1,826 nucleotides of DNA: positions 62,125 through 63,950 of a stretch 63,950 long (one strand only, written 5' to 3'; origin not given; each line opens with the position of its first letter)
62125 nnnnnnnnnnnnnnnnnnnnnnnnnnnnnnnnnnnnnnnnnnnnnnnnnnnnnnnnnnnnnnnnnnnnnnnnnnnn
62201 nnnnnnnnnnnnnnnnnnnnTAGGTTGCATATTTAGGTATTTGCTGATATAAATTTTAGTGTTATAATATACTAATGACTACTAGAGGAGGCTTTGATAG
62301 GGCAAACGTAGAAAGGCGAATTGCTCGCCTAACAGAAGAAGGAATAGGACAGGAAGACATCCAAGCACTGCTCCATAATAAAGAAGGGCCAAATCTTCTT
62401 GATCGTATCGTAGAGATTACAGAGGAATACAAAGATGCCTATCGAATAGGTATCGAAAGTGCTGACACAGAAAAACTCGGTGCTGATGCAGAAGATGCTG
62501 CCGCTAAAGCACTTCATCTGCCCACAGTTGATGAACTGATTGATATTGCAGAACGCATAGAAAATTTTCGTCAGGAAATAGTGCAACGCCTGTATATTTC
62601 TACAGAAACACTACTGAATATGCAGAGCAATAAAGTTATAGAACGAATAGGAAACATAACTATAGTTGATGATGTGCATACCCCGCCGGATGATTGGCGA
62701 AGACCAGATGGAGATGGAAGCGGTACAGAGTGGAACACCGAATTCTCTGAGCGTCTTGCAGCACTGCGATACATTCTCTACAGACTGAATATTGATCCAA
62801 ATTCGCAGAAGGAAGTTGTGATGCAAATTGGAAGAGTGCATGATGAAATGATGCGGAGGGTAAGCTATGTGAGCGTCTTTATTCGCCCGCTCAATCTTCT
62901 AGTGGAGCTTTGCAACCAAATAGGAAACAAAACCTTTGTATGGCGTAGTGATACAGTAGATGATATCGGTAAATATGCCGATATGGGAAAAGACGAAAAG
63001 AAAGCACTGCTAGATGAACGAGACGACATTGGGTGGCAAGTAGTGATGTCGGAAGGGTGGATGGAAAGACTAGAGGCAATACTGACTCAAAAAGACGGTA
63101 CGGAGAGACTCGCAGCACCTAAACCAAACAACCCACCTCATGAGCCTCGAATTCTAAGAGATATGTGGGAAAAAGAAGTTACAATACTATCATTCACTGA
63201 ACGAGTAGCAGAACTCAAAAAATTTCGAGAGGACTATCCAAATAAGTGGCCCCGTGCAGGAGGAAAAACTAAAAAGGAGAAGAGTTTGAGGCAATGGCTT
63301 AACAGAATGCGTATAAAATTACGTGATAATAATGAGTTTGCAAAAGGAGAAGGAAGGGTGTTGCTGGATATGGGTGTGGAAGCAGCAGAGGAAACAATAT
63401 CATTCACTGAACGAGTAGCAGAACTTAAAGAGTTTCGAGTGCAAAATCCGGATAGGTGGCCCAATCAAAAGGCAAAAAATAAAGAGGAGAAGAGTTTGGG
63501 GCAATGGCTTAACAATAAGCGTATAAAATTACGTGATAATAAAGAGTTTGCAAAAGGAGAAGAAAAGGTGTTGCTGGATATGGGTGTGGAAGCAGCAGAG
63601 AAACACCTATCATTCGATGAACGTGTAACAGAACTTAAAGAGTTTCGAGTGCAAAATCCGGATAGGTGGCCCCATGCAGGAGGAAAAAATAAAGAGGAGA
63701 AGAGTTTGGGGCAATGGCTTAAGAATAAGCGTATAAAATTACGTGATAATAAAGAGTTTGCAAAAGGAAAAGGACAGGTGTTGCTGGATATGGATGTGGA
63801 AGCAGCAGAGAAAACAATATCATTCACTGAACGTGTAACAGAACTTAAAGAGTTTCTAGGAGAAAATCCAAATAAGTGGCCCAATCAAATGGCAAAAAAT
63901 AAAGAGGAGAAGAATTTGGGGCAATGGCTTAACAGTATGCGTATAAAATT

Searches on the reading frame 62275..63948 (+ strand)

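Call 69: search_protein_families(library=pfam, proteins=[window:62275-63948:+], max_evalue=0.01)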
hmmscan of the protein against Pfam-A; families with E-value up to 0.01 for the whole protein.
window:62275-63948:+ (558 aa): 1 family
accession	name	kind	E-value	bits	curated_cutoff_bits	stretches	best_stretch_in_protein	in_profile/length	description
PF03457.19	HA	-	1.8e-14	54.2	28.4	2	376-423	4-50/64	Helicase associated domain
